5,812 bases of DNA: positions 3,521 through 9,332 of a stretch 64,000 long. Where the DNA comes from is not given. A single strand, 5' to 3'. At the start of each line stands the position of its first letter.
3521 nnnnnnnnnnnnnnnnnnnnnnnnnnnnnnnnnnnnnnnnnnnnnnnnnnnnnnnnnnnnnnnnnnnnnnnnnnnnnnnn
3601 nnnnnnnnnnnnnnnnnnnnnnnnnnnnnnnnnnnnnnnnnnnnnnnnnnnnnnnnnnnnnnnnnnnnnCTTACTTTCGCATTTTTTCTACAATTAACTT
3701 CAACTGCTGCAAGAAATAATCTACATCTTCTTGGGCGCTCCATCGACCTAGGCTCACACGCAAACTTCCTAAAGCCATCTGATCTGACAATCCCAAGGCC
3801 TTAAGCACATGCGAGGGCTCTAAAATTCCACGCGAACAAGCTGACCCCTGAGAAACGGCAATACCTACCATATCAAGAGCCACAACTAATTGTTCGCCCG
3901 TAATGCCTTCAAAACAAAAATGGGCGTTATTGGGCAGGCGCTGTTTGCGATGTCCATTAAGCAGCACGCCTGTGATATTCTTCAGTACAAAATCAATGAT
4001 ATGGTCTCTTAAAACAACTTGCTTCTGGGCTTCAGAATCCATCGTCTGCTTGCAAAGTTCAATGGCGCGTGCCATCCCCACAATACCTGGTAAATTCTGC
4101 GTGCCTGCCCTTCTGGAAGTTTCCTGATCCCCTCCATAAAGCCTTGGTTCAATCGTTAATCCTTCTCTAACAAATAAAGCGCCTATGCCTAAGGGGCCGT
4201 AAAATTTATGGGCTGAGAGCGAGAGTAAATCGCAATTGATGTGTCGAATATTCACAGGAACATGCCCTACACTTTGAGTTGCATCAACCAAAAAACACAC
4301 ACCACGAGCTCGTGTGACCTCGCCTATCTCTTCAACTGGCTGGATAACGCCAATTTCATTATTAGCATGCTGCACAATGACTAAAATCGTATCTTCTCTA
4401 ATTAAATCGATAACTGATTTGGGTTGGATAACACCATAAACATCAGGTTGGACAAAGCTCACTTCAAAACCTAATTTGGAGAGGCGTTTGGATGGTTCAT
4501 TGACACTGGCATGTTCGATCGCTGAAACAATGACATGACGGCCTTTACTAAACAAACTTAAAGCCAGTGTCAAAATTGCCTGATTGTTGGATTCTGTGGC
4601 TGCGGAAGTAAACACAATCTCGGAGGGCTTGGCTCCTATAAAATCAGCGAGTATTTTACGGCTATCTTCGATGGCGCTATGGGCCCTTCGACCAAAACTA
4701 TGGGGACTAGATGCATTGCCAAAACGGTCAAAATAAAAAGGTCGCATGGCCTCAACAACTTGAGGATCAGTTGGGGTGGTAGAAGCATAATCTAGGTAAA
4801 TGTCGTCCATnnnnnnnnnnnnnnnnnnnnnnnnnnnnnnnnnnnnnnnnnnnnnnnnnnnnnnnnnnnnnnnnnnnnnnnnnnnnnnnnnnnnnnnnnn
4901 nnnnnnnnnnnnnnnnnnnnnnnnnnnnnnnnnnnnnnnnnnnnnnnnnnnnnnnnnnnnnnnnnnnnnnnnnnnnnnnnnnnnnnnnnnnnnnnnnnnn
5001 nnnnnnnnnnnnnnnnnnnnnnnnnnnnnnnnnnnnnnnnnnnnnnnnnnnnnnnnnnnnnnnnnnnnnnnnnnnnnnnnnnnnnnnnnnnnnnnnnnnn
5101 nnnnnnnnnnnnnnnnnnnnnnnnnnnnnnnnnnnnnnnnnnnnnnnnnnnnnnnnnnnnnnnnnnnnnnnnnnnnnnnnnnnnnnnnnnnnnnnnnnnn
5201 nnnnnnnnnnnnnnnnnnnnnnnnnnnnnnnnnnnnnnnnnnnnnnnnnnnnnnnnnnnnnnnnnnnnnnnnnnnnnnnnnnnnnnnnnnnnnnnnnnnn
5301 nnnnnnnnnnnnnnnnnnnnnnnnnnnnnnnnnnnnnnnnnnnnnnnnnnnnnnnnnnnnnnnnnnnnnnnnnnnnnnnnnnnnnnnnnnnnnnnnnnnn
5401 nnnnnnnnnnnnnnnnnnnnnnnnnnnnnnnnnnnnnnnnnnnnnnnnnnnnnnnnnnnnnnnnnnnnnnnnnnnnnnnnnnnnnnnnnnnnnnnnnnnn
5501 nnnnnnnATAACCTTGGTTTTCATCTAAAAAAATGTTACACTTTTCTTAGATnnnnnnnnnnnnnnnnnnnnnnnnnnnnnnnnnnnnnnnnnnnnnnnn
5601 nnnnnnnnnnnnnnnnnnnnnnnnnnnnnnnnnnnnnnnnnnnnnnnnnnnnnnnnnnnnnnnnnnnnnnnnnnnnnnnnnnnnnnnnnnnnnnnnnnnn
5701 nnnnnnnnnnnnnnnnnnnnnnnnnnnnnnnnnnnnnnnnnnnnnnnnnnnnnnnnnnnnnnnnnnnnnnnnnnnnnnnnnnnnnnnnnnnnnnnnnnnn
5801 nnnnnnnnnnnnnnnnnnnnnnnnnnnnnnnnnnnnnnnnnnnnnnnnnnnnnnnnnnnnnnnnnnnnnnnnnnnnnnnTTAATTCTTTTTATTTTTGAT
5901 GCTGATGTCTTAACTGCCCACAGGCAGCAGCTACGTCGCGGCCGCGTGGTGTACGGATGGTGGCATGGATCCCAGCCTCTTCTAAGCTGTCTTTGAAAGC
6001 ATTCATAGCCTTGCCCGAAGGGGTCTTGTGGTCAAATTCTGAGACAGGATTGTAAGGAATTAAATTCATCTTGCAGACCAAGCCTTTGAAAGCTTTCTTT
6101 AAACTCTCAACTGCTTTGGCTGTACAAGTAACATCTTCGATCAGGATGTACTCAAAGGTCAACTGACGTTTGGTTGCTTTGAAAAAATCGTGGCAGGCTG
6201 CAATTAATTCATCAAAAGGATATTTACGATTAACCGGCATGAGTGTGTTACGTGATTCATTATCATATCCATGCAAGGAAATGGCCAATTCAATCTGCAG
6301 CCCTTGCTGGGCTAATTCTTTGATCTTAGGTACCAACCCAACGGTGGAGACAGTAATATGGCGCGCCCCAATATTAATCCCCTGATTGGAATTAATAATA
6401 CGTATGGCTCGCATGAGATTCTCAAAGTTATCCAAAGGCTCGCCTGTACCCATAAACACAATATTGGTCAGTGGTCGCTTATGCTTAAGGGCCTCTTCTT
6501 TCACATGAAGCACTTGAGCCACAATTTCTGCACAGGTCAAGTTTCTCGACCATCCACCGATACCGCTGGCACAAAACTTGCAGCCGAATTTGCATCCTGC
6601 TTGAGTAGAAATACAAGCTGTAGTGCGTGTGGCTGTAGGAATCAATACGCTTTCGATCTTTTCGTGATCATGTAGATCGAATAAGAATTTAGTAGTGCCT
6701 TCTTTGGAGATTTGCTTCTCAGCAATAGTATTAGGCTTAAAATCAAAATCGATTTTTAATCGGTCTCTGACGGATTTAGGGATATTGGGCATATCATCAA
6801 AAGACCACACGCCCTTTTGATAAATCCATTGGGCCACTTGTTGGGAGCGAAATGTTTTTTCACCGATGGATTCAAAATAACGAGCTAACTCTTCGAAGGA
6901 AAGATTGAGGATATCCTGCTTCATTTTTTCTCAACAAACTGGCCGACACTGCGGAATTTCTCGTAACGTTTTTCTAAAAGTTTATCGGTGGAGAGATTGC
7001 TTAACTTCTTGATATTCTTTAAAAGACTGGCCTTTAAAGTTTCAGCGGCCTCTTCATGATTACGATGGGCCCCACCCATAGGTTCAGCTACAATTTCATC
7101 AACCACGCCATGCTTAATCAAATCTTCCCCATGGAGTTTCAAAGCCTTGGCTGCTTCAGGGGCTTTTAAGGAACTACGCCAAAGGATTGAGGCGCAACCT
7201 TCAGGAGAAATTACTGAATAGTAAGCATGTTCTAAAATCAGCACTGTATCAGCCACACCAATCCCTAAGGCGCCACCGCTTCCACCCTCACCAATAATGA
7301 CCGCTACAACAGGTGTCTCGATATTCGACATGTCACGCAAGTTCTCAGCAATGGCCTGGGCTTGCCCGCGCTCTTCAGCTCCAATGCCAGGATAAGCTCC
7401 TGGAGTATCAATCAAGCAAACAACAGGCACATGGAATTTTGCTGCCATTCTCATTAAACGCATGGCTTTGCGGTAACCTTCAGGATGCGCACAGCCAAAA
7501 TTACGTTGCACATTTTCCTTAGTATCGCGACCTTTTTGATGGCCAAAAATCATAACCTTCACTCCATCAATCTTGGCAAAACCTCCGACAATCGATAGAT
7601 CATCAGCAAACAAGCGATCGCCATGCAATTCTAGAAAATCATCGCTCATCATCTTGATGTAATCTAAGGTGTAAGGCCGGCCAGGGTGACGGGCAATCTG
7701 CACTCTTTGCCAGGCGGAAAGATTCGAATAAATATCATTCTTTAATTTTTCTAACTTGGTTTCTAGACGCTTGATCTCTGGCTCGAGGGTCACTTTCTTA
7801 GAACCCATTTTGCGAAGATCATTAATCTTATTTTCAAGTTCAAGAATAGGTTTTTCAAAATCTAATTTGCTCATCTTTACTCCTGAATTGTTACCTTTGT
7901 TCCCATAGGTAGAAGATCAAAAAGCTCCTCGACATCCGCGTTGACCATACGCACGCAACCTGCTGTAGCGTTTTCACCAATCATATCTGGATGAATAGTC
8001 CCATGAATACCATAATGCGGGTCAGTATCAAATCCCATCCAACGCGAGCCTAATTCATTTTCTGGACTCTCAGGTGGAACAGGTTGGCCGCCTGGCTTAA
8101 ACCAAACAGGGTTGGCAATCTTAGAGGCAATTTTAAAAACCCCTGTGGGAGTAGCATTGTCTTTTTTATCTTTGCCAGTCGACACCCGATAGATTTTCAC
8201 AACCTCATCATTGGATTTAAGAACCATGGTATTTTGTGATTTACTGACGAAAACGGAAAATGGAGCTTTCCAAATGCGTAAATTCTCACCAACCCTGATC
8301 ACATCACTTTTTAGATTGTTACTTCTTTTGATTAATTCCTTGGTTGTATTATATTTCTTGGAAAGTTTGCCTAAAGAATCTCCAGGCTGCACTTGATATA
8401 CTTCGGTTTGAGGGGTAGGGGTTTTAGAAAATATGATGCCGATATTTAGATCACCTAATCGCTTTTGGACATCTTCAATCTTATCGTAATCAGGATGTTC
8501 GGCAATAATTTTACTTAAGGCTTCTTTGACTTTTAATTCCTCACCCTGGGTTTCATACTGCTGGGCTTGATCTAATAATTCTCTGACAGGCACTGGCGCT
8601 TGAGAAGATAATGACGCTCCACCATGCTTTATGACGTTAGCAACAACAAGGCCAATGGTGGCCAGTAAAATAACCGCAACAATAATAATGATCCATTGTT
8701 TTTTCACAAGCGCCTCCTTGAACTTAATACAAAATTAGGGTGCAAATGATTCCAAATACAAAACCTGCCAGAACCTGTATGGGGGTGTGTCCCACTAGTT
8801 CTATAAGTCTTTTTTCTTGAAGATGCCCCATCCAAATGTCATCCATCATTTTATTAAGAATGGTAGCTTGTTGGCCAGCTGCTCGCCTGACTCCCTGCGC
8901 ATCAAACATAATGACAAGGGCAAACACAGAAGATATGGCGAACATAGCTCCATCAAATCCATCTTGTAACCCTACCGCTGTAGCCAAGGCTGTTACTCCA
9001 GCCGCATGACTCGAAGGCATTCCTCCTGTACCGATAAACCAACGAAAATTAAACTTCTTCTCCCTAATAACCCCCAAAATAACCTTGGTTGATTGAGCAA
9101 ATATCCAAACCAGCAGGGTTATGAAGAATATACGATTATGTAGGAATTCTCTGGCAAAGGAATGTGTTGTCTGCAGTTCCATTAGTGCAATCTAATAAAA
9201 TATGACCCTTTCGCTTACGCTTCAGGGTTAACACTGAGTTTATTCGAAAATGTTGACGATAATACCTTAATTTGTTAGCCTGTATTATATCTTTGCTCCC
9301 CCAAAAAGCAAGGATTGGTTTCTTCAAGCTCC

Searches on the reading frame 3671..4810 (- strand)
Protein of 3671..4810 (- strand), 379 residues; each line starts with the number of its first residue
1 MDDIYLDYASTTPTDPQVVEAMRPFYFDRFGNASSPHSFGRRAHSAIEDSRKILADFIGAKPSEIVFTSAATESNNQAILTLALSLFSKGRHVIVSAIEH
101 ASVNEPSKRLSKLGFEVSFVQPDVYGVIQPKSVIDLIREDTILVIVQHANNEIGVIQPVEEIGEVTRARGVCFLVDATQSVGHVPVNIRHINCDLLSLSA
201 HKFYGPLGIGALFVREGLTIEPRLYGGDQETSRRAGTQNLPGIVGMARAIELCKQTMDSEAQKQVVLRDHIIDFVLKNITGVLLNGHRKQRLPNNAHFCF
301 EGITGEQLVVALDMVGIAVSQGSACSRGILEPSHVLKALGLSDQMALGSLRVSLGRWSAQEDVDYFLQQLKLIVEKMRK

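Call 10: search_protein_families(library=ncbifam, proteins=[window:3671-4810:-])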
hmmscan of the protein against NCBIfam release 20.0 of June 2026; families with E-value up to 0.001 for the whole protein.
window:3671-4810:- (379 aa): 41 families (the best 25 are shown)
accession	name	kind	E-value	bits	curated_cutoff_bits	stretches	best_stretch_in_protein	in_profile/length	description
TIGR03402.1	FeS_nifS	equivalog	1.8e-136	454.9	530.75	1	4-379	1-375/379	cysteine desulfurase NifS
NF010611.0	PRK14012.1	equivalog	4.3e-113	378.3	548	1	4-378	7-383/406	IscS subfamily cysteine desulfurase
TIGR02006.1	IscS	equivalog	6.8e-113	377.7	643.2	1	3-379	4-380/402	IscS subfamily cysteine desulfurase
TIGR03235.1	DNA_S_dndA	equivalog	4.6e-105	351.8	480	1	5-354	1-353/353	cysteine desulfurase DndA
TIGR03403.1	nifS_epsilon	equivalog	6.9e-96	321.4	587.7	1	4-378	1-377/382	NifS family cysteine desulfurase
NF002806.0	PRK02948.1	subfamily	5.8e-86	288.8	304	1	4-377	2-375/381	IscS subfamily cysteine desulfurase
TIGR01979.1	sufS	subfamily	3.2e-56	190.9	475.1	1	4-375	20-400/403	SufS family cysteine desulfurase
TIGR01977.1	am_tr_V_EF2568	hypoth_equivalog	2e-55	188.3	377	1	4-371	1-374/376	cysteine desulfurase family protein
NF041166.1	f2_encap_cargo1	exception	2e-45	156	800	1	4-371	247-621/623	family 2A encapsulin nanocompartment cargo protein cysteine desulfurase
NF006791.0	PRK09295.1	equivalog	1.5e-34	119.8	661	1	4-372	25-400/406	cysteine desulfurase SufS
NF040779.1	Sec_lyase_SclA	exception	1.9e-34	119.2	525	1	4-373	1-376/378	selenocysteine lyase SclA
TIGR01976.1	am_tr_V_VC1184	hypoth_equivalog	2.5e-32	112.7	352.35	1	3-370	19-401/401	cysteine desulfurase-like protein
NF008126.0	PRK10874.1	equivalog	8.9e-30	104.1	607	1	3-375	20-397/401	cysteine desulfurase CsdA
TIGR03392.1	FeS_syn_CsdA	equivalog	7.6e-27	94.5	493.6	1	3-374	17-393/398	cysteine desulfurase CsdA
TIGR04343.1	egtE_PLP_lyase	equivalog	3e-16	59.2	400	1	42-232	51-235/370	ergothioneine biosynthesis PLP-dependent enzyme EgtE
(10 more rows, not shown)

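Call 11: search_protein_families(library=pfam, proteins=[window:3671-4810:-])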
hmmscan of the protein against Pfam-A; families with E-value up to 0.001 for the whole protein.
window:3671-4810:- (379 aa): 3 families
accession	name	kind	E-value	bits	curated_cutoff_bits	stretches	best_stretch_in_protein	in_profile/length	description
PF00266.25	Aminotran_5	-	3.4e-86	290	21.5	1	4-366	1-371/371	Aminotransferase class-V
PF01053.26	Cys_Met_Meta_PP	-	1.9e-05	23.9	27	1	69-203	70-199/381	Cys/Met metabolism PLP-dependent enzyme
PF01041.23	DegT_DnrJ_EryC1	-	2.2e-05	24.3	19.8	1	54-183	33-152/360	DegT/DnrJ/EryC1/StrS aminotransferase family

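Call 16: find_related_loci(query=window:3671-4810:-, collection=genome_contigs, flank=5000)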
Query window:3671-4810:- (379 aa) in genome_contigs; peptide patterns used: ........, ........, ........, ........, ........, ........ (x = any residue, [..] = any of these).
600 stretches matched a pattern (row limit reached: there are more); 599 encode a relative of the query (tblastn E <= 1e-3); the best 80 are kept; 80 distinct loci.
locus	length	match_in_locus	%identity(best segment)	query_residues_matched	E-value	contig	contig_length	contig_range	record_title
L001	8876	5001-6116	63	1-372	8e-161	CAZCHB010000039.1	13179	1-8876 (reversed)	MAG TPA_asm: uncultured Planctomycetales bacterium isolate SRP342105_co1_318 genome assembly, contig: NODE_6402_length_1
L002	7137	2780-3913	57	1-378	1e-155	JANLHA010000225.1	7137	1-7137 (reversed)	MAG: Candidatus Omnitrophota bacterium isolate P6-5 k99_63823, whole genome shotgun sequence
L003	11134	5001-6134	59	1-378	1e-154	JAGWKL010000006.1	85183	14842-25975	MAG: Candidatus Omnitrophota bacterium isolate REEB160 contig-150_205, whole genome shotgun sequence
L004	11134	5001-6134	59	1-378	8e-153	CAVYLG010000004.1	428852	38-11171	MAG: Candidatus Omnitrophota bacterium isolate MFD01476.bin.2.120 genome assembly, contig: contig_28232, whole genome sh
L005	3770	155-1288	58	1-378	2e-157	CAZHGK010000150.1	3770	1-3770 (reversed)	MAG TPA_asm: uncultured Planctomycetales bacterium isolate SRP278252_co2_12 genome assembly, contig: NODE_53968_length_3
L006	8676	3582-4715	55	1-378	4e-148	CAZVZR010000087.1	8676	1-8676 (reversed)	MAG TPA_asm: uncultured Planctomycetales bacterium isolate SRP193066_co2_435 genome assembly, contig: NODE_4204_length_8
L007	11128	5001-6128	56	3-378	2e-142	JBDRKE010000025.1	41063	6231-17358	MAG: Candidatus Omnitrophota bacterium isolate MEGAHIT-group-1.695 k141_4693168, whole genome shotgun sequence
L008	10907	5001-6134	52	1-378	5e-140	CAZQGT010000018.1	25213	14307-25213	MAG TPA_asm: uncultured Planctomycetales bacterium isolate SRP178699_co1_559 genome assembly, contig: NODE_2213_length_2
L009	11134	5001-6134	53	1-378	2e-139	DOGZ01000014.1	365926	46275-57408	MAG TPA_asm: Candidatus Omnitrophota bacterium isolate UBA10174 contig_7454, whole genome shotgun sequence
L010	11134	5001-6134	54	1-378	1e-139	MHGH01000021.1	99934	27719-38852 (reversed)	MAG: Omnitrophica WOR_2 bacterium RBG_13_41_10 RBG_13_scaffold_88, whole genome shotgun sequence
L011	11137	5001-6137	54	1-379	3e-139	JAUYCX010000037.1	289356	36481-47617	MAG: Candidatus Omnitrophota bacterium isolate C20_maxbin.112_sub C20_k141_141171, whole genome shotgun sequence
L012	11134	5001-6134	54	1-378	1e-138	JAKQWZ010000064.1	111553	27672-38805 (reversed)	MAG: Candidatus Omnitrophota bacterium isolate USST_metabat.37 k141_385543, whole genome shotgun sequence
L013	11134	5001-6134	53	1-378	4e-138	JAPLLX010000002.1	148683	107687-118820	MAG: Candidatus Omnitrophota bacterium isolate LacPavin_0920_WC90_MAG_43_22 LacPavin_0920_WC90_scaffold_930476, whole ge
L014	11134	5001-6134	53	1-378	3e-137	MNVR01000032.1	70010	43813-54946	MAG: Candidatus Omnitrophica bacterium CG1_02_44_16 cg1_0.2_scaffold_164_c, whole genome shotgun sequence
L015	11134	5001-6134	52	1-378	2e-136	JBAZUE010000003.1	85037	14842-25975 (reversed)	MAG: Candidatus Omnitrophota bacterium isolate SO_2017_GW1_22 NODE_1732_length_85037_cov_1.512507_OW334_2017, whole geno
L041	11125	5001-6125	48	4-379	6e-116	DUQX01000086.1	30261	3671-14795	MAG TPA_asm: Bacillota bacterium isolate AS08sgBPME_442 154331_AS08, whole genome shotgun sequence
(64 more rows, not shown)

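Call 43: search_protein_families(library=ncbifam, proteins=[L008:8210-10006:+], max_evalue=0.00001)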
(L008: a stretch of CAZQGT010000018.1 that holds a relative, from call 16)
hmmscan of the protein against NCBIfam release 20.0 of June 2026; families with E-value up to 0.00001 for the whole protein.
L008:8210-10006:+ (598 aa): 15 families
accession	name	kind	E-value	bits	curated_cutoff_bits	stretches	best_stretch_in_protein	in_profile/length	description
TIGR01779.1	TonB-B12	equivalog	3.5e-28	98.5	599.7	1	81-589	84-605/614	TonB-dependent vitamin B12 receptor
TIGR01786.1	TonB-hemlactrns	subfamily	4.6e-20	71.5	323.75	1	309-486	383-566/719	TonB-dependent hemoglobin/transferrin/lactoferrin family receptor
TIGR01785.1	TonB-hemin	subfamily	1.9e-18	66.3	316.85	1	367-597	407-676/677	TonB-dependent heme/hemoglobin receptor family protein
NF049947.1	TonB_dep_PCPU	exception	7.9e-18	64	800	2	83-242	94-237/685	TonB-dependent receptor, PCPU motif-type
NF010010.0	PRK13483.1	equivalog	7.5e-17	60.5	927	1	80-153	85-164/660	ligand-gated channel protein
NF007926.1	PRK10641.1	equivalog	1.6e-16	60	836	1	63-500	65-509/617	TonB-dependent vitamin B12 receptor BtuB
NF010011.0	PRK13484.1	equivalog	5.9e-15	54.5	1197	1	84-161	86-166/682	IreA family TonB-dependent siderophore receptor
NF010048.1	PRK13524.1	subfamily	1.5e-12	46.8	493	1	340-453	433-563/744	FepA family TonB-dependent siderophore receptor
NF010038.0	PRK13513.1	equivalog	5.1e-12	45.1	942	1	80-154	87-167/659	ligand-gated channel protein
NF049946.1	TonB_dep_CU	exception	5.8e-11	41.4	700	1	380-591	453-675/683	TonB-dependent receptor, CU motif-type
NF053590.1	TonB_dep_TOL0244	equivalog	1.1e-10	40.8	645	0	340-504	326-498/604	TOL_0244 family TonB-dependent receptor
NF010051.0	PRK13528.1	subfamily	1.4e-10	40.1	583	1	336-451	419-551/727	FepA family TonB-dependent siderophore receptor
NF010012.0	PRK13486.1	equivalog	6.2e-09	34.8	924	0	70-157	71-163/696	TonB-dependent receptor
TIGR01776.1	TonB-tbp-lbp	subfamily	2.7e-07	28.9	468.8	0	378-456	646-733/946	lactoferrin/transferrin family TonB-dependent receptor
NF007478.2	PRK10064.1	equivalog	4e-07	28.7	745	0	85-153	88-159/663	catecholate siderophore receptor CirA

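Call 60: search_protein_families(library=pfam, proteins=[L008:10109-10399:+], max_evalue=0.0001)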
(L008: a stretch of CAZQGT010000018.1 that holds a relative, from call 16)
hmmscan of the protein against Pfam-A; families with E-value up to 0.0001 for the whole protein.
L008:10109-10399:+ (96 aa): 0 families

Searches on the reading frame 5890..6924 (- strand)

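Call 60: search_protein_families(library=pfam, proteins=[window:5890-6924:-], max_evalue=0.0001)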
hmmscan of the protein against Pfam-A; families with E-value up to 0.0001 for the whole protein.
window:5890-6924:- (344 aa): 2 families
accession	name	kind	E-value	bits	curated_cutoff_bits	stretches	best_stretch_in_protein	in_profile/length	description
PF21016.3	RlmN_N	-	9.9e-20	70.5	24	1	4-57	2-55/60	Ribosomal RNA large subunit methyltransferase N-terminal domain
PF04055.27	Radical_SAM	-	3.9e-19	69.9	29.5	1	105-263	1-152/166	Radical SAM superfamily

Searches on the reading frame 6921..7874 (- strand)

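Call 60: search_protein_families(library=pfam, proteins=[window:6921-7874:-], max_evalue=0.0001)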
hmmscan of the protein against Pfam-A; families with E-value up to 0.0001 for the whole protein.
window:6921-7874:- (317 aa): 2 families
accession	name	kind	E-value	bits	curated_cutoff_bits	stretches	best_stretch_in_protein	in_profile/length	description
PF03255.19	ACCA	-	2e-147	490.8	23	1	4-311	2-310/310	Acetyl co-enzyme A carboxylase carboxyltransferase-like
PF01039.27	Carboxyl_trans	-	1.3e-20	73.9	22.3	1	94-250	283-429/493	Carboxyl transferase domain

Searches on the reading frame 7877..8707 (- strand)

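Call 60: search_protein_families(library=pfam, proteins=[window:7877-8707:-], max_evalue=0.0001)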
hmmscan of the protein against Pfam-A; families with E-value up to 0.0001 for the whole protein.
window:7877-8707:- (276 aa): 2 families
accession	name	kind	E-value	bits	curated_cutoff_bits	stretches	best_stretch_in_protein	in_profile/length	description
PF03734.19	YkuD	-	5.3e-28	98.9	23.4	1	151-274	3-146/146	L,D-transpeptidase catalytic domain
PF01476.26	LysM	-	7.4e-12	45.5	20.9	1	104-146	1-43/43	LysM domain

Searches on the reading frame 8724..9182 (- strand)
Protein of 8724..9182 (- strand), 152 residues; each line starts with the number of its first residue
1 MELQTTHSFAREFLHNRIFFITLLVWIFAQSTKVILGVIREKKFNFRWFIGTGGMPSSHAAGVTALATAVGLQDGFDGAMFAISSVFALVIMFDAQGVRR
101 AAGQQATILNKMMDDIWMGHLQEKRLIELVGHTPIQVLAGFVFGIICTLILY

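Call 60: search_protein_families(library=pfam, proteins=[window:8724-9182:-], max_evalue=0.0001)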
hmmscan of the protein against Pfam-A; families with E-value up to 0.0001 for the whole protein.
window:8724-9182:- (152 aa): 1 family
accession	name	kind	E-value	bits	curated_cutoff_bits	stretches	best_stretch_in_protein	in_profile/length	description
PF02681.20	DUF212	-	5e-48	162.9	26.5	1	14-146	1-125/126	Divergent PAP2 family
